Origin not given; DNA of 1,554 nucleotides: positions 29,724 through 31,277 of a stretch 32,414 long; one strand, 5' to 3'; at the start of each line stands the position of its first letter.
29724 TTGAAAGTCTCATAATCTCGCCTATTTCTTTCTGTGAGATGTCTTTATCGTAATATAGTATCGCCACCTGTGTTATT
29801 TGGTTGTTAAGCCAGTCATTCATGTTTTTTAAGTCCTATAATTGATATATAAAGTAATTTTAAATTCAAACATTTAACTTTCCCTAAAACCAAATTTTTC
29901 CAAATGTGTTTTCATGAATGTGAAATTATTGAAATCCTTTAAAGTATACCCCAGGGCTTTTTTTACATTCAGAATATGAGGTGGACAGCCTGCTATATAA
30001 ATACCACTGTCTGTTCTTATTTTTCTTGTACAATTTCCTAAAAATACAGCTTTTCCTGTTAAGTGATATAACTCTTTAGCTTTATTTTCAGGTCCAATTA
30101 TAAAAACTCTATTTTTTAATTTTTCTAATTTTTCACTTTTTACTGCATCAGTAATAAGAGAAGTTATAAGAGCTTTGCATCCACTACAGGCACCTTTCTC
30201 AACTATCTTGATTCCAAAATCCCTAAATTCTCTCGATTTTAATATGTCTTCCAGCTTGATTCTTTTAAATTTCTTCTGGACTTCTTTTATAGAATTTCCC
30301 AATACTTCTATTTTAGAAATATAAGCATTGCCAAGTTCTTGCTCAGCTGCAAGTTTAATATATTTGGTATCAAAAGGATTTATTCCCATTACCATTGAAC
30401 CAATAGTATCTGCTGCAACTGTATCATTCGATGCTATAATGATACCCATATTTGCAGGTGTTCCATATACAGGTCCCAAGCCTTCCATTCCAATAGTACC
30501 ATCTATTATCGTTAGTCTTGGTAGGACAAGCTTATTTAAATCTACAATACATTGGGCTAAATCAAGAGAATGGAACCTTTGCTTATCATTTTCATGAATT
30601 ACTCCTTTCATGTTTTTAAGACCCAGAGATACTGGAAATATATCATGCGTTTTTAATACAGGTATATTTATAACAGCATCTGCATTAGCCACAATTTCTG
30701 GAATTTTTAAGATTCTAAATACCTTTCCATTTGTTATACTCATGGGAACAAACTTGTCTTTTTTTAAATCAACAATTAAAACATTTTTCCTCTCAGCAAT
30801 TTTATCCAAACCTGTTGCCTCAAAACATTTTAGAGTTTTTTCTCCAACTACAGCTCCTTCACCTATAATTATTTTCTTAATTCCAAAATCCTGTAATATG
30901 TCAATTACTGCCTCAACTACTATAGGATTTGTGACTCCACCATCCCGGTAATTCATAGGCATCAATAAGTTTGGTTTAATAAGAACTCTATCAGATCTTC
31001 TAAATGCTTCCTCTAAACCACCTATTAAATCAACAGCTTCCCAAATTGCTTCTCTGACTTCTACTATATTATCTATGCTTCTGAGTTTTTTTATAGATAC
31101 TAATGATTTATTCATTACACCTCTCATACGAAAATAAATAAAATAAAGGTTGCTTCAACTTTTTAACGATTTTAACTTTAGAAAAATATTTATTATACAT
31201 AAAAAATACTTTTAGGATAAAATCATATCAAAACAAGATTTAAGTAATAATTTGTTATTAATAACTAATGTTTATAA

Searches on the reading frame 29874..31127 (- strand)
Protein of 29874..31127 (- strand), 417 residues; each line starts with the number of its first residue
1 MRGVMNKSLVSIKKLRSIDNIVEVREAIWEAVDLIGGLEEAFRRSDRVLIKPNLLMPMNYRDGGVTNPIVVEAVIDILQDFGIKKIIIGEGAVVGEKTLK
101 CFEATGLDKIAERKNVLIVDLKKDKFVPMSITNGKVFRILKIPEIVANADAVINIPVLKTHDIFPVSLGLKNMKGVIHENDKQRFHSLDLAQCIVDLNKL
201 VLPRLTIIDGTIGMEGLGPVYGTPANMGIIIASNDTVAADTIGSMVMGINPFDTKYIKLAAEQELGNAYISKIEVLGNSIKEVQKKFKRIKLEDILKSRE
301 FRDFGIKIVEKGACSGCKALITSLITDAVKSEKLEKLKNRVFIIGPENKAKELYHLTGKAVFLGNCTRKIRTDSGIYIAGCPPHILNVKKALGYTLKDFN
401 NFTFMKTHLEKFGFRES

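Call 34: search_protein_families(library=ncbifam, proteins=[window:29874-31127:-], max_evalue=0.00001)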
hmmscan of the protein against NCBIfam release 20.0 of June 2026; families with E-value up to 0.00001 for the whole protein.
window:29874-31127:- (417 aa): 1 family
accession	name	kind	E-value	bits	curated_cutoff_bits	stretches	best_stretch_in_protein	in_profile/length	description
NF052623.1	Npun_F2552_fam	equivalog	2.1e-32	112.8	500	1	10-296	3-285/314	Npun_F2552 family protein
